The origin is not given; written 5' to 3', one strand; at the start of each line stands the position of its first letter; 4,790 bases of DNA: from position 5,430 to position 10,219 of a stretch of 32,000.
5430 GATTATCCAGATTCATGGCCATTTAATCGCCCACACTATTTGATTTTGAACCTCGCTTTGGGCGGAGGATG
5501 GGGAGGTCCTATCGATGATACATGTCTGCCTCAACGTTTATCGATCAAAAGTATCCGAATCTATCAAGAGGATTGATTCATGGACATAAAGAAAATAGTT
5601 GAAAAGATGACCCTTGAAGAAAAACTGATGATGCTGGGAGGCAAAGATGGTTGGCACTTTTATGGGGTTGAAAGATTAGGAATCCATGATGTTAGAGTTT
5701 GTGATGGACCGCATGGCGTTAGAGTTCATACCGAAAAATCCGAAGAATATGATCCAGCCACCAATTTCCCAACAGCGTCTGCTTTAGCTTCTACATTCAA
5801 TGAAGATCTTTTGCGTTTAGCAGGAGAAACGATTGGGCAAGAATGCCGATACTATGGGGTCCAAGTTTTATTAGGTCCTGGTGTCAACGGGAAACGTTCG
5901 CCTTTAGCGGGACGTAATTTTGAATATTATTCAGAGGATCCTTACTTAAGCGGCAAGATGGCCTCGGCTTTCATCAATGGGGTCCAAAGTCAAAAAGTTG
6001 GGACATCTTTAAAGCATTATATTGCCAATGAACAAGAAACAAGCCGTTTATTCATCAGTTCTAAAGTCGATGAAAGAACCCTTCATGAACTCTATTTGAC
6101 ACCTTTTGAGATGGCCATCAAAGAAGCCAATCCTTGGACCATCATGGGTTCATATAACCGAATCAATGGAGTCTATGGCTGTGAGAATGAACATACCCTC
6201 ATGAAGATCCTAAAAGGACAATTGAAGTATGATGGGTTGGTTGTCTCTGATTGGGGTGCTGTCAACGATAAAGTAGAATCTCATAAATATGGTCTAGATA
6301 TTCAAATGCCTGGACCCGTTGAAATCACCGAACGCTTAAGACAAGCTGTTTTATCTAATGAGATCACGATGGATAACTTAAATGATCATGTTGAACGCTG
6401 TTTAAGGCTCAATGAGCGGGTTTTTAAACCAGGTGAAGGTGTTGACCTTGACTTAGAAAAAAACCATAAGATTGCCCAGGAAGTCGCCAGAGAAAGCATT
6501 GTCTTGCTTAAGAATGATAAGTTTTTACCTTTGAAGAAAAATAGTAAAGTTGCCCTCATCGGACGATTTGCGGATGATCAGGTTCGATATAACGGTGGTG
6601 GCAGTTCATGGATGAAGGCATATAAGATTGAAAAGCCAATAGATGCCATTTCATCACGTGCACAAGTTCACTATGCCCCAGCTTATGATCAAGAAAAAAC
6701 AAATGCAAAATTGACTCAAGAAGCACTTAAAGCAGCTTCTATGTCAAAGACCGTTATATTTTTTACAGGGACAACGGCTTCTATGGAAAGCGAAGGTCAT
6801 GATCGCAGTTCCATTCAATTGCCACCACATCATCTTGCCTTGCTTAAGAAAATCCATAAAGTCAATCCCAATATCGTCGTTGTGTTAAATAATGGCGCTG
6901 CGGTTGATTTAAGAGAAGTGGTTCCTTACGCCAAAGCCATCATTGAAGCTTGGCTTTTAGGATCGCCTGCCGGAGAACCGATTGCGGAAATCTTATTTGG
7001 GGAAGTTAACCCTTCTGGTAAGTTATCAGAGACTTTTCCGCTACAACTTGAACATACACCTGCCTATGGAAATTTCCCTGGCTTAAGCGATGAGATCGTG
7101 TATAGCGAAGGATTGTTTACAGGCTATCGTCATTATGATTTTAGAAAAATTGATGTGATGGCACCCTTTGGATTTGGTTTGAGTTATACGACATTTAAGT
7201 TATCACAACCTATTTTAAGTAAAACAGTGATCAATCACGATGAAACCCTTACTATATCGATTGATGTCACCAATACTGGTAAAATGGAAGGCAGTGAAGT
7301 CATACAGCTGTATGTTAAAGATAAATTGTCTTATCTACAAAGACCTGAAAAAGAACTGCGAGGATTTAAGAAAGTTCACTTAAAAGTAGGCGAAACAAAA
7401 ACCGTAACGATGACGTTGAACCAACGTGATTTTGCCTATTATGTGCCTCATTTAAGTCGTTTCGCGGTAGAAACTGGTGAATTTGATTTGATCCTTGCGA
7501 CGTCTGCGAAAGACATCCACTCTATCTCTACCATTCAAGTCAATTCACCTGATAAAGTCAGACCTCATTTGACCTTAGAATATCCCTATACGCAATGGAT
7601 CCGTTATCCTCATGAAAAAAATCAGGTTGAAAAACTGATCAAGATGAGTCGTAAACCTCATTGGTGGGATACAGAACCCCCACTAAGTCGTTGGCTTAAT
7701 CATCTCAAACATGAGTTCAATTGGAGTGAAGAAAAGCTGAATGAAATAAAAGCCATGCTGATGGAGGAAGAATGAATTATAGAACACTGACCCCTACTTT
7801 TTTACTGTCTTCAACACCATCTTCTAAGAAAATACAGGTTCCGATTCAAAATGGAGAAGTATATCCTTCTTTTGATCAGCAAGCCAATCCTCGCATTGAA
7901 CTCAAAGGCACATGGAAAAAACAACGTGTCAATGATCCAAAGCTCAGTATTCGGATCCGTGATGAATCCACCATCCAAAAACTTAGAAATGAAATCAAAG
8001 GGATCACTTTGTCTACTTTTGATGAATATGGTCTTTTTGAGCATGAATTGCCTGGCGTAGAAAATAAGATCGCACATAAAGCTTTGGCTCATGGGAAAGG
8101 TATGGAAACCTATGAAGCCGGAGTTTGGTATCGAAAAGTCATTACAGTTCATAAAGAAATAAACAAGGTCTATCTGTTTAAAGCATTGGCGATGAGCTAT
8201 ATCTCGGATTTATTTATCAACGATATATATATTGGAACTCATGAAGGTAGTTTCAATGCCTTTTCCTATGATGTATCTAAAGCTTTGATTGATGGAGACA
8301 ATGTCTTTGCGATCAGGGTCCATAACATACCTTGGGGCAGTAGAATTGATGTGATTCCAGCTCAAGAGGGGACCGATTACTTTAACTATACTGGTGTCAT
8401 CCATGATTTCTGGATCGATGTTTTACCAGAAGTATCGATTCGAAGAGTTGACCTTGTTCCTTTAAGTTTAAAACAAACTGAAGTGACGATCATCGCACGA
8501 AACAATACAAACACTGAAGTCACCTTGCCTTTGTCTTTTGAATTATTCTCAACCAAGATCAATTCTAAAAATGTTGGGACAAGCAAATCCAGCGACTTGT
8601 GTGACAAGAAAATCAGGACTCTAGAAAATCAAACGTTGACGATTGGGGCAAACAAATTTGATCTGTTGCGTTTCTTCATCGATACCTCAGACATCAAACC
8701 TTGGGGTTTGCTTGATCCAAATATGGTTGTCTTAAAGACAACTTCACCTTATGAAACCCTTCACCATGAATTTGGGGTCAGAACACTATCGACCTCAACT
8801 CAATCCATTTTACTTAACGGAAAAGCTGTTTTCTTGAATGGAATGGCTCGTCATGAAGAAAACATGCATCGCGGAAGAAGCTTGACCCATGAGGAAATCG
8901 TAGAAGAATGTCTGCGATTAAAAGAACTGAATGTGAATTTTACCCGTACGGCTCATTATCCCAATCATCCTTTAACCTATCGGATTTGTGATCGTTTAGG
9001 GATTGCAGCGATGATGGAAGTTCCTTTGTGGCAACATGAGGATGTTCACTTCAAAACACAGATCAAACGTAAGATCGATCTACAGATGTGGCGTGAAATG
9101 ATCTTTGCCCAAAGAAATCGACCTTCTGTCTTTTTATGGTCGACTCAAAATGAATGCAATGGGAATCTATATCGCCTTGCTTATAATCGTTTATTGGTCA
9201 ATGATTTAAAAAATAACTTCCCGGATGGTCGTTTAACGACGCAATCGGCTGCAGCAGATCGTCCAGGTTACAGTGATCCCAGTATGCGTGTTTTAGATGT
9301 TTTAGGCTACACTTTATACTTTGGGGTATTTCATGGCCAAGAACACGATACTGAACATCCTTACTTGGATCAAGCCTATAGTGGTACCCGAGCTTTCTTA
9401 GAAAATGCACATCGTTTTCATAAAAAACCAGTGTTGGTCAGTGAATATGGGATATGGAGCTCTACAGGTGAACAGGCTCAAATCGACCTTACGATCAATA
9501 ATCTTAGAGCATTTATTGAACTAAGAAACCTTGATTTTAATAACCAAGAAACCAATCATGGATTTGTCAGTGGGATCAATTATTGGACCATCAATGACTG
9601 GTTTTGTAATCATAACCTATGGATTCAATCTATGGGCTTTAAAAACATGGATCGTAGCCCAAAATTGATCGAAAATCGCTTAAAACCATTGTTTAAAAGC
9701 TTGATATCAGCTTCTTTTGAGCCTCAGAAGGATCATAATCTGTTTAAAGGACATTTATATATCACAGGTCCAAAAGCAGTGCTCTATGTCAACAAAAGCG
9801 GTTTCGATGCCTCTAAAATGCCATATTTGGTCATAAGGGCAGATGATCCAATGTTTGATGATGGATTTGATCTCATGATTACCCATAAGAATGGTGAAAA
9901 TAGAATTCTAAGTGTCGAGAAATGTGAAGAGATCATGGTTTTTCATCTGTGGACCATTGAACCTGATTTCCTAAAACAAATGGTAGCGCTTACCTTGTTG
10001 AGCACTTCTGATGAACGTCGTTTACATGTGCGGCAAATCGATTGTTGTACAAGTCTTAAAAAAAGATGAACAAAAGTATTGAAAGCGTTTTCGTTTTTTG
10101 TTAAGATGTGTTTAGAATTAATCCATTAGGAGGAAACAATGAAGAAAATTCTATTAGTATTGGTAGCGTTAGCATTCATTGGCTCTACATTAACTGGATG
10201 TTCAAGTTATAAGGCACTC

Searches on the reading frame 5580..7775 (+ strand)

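Call 7: search_protein_families(library=pfam, proteins=[window:5580-7775:+], max_evalue=0.001)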
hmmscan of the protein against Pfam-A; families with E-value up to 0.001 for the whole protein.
window:5580-7775:+ (731 aa): 3 families
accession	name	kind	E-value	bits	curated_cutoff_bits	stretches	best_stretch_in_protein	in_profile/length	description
PF01915.27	Glyco_hydro_3_C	-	3.3e-48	164.8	31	1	307-516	1-200/200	Glycosyl hydrolase family 3 C-terminal domain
PF00933.27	Glyco_hydro_3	-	3.1e-33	116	27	1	60-277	82-316/316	Glycosyl hydrolase family 3 N terminal domain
PF14310.12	Fn3-like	-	4.2e-22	78.5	25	1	573-642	1-70/71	Fibronectin type III-like domain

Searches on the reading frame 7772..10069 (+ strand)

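Call 7: search_protein_families(library=pfam, proteins=[window:7772-10069:+], max_evalue=0.001)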
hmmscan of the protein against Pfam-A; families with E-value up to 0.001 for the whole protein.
window:7772-10069:+ (765 aa): 3 families
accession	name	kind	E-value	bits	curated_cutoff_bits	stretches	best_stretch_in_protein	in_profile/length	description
PF02836.23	Glyco_hydro_2_C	-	2.8e-28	99.3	21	1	344-561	6-212/302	Glycosyl hydrolases family 2, TIM barrel domain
PF02837.24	Glyco_hydro_2_N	-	1.8e-08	34.9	28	1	111-212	60-162/169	Glycosyl hydrolases family 2, sugar binding domain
PF22666.2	Glyco_hydro_2_N2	-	4.6e-05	24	27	0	117-185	49-119/167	Glycosyl hydrolase 2 galactose-binding domain-like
